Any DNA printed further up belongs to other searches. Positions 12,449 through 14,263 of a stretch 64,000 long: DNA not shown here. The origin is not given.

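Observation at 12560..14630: Foreign 504-aa protein plus a small coiled-coil ORF splits the str operon between rpsG and fusA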

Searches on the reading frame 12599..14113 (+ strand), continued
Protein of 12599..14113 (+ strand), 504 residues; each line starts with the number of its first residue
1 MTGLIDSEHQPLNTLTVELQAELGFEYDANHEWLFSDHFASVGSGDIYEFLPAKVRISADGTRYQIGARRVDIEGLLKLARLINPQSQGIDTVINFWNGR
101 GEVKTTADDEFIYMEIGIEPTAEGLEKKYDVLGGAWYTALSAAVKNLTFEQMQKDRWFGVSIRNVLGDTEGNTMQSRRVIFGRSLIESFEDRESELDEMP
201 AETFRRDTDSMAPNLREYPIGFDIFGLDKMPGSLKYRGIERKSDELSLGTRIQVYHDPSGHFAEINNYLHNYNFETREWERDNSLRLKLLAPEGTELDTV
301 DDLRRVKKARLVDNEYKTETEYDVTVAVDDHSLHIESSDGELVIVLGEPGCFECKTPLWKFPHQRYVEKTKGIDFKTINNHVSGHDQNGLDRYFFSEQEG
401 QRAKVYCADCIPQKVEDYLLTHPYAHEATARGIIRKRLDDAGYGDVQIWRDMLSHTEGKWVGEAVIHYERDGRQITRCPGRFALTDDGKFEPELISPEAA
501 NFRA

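Call 84: search_protein_families(library=ncbifam, alignment_id=A1, max_evalue=0.1)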
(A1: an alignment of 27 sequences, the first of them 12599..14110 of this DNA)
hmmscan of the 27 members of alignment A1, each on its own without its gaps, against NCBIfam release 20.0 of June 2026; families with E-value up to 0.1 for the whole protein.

A. member 1, window:12599-14110:+ (504 aa): 0 families

B. families by the number of members that match (of 27 scanned): 4 families
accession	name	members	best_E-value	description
TIGR04557.1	fuse_rel_SoxYZ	1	0.035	quinoprotein dehydrogenase-associated SoxYZ-like carrier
NF041356.1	XopR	1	0.05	type III secretion system effector protein XopR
NF003780.0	PRK05371.1-1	1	0.052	Xaa-Pro dipeptidyl-peptidase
NF050171.1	CDNTAsCap12CFB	1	0.085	CBASS system CD-NTase-associated NAD(+) hydrolase Cap12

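Call 85: find_encoding_contigs(protein=P0174, flank=8000, max_places=2)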
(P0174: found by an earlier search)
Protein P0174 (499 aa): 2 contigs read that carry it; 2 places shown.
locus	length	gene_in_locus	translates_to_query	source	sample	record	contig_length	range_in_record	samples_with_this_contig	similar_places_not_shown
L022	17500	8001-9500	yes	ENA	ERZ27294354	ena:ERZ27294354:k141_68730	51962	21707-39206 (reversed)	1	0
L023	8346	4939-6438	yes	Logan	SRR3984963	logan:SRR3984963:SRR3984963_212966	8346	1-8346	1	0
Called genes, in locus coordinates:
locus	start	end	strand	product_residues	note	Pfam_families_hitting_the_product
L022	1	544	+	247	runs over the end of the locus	-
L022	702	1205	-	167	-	-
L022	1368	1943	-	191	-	-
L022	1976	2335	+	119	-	-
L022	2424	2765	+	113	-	-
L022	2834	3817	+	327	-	PF13847:Methyltransf_31 (weak), PF13649:Methyltransf_25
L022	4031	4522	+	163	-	PF00710:Asparaginase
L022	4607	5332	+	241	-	-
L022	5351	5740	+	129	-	-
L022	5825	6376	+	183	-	-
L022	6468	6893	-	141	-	PF00072:Response_reg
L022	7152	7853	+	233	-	-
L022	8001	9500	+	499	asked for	-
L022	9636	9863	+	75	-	-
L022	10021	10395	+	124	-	PF08818:DUF1801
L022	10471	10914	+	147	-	-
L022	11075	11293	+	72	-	PF04070:DUF378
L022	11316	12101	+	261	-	PF18761:Heliorhodopsin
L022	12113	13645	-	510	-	-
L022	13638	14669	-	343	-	-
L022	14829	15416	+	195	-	-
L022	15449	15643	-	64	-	PF19124:DUF5808 (weak)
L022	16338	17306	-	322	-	PF01972:SDH_protease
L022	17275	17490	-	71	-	-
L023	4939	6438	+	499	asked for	-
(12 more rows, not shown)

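Call 86: find_encoding_contigs(protein=P0160, flank=8000, max_places=2)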
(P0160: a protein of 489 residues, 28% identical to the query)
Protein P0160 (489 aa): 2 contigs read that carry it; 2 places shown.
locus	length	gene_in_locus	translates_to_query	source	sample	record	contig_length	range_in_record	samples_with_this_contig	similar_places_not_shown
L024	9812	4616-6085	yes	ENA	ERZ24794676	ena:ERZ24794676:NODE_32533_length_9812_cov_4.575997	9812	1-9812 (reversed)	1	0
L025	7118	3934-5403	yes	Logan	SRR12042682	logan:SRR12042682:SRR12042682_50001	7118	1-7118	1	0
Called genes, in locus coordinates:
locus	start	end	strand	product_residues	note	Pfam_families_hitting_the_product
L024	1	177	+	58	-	?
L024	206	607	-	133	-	PF13517:FG-GAP_3 (faint), PF01839:FG-GAP (faint)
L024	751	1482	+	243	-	-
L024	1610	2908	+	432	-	-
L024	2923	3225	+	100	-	-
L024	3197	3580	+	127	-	-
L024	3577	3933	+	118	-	-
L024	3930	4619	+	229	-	-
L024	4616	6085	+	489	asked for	-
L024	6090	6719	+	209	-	-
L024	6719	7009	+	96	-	-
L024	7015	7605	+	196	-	-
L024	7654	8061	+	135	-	-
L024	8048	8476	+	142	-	-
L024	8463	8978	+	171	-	-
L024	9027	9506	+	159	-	-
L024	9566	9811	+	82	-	?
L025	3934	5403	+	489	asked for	-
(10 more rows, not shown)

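Call 87: search_protein_families(library=phrogs, proteins=[L024:751-1482:+, L024:1610-2908:+, L024:2923-3225:+, L024:3197-3580:+, L024:3577-3933:+, L024:3930-4619:+, L024:4616-6085:+, L024:6090-6719:+, L024:7015-7605:+, L024:8463-8978:+], max_evalue=0.01)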
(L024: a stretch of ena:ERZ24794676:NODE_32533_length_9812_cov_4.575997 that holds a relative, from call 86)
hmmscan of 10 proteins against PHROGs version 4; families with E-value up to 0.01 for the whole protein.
L024:751-1482:+ (243 aa): 0 families

L024:1610-2908:+ (432 aa): 0 families

L024:2923-3225:+ (100 aa): 0 families

L024:3197-3580:+ (127 aa): 0 families

L024:3577-3933:+ (118 aa): 0 families

L024:3930-4619:+ (229 aa): 0 families

L024:4616-6085:+ (489 aa): 0 families

L024:6090-6719:+ (209 aa): 0 families

L024:7015-7605:+ (196 aa): 0 families

L024:8463-8978:+ (171 aa): 0 families

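Call 90: find_related_loci(query=A5, collection=viral_contigs, flank=10000)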
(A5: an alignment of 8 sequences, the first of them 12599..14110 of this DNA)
Query A5 (504 aa) in viral_contigs; peptide patterns used: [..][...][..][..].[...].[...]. (x = any residue, [..] = any of these).
32 stretches matched a pattern, but none encodes a relative of the query by tblastn (E <= 1e-3).

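Call 91: find_related_loci(query=P0160, collection=viral_contigs, flank=10000)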
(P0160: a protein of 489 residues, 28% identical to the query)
Query P0160 (489 aa) in viral_contigs; peptide patterns used: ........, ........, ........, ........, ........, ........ (x = any residue, [..] = any of these).
7 stretches matched a pattern, but none encodes a relative of the query by tblastn (E <= 1e-3).

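Call 92: find_related_loci(query=A5, collection=metagenome_contigs, flank=8000)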
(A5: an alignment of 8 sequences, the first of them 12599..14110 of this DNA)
Query A5 (504 aa) in metagenome_contigs; peptide patterns used: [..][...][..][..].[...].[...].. (x = any residue, [..] = any of these).
24 stretches matched a pattern; 2 encode a relative of the query (tblastn E <= 1e-3); 2 distinct loci.
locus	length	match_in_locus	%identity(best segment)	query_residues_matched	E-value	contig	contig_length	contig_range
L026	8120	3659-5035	35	12-504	7e-81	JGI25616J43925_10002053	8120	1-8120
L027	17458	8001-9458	35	1-504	9e-87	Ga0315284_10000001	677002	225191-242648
